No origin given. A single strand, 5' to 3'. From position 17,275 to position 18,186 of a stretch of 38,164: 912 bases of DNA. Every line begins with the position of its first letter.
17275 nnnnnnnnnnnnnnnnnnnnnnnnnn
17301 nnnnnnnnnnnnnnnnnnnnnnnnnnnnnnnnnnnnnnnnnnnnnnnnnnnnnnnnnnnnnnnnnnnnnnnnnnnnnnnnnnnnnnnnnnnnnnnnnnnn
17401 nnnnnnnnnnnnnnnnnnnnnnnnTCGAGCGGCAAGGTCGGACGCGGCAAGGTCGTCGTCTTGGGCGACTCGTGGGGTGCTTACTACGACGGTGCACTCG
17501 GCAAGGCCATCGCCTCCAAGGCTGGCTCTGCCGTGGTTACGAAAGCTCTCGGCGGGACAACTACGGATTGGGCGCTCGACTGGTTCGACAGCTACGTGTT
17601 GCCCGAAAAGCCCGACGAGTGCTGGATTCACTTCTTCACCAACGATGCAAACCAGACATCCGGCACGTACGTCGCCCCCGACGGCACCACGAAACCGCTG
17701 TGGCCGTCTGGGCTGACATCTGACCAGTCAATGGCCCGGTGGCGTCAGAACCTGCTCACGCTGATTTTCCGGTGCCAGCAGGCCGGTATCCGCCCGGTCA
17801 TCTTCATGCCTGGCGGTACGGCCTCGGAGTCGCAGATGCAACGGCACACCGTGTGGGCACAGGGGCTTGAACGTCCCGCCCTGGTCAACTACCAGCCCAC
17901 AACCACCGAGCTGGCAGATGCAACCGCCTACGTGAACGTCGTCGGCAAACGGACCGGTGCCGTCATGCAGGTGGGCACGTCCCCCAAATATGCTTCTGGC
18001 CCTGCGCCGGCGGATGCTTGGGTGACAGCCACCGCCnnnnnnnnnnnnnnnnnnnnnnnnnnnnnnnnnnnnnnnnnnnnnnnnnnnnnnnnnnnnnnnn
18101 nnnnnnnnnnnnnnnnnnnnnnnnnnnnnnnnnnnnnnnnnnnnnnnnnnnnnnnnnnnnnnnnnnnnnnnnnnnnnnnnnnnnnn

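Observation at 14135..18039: A second host-interaction module placed after the lysis-like cassette and a terminator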

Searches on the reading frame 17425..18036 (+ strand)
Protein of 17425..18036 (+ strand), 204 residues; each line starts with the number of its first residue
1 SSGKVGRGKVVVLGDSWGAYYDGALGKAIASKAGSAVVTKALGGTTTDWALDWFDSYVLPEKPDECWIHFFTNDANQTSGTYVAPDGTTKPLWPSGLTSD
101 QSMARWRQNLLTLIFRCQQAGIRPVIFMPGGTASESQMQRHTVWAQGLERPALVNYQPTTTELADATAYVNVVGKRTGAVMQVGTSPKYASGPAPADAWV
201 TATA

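Call 90: search_protein_families(library=pfam, proteins=[window:17425-18036:+], max_evalue=10)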
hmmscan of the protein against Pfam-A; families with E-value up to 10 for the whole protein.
seq(204 aa): 1 family
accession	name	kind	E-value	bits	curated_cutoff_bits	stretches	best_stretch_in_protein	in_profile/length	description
PF19040.6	SGNH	-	0.013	15.6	27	1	8-51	24-63/248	SGNH domain (fused to AT3 domains)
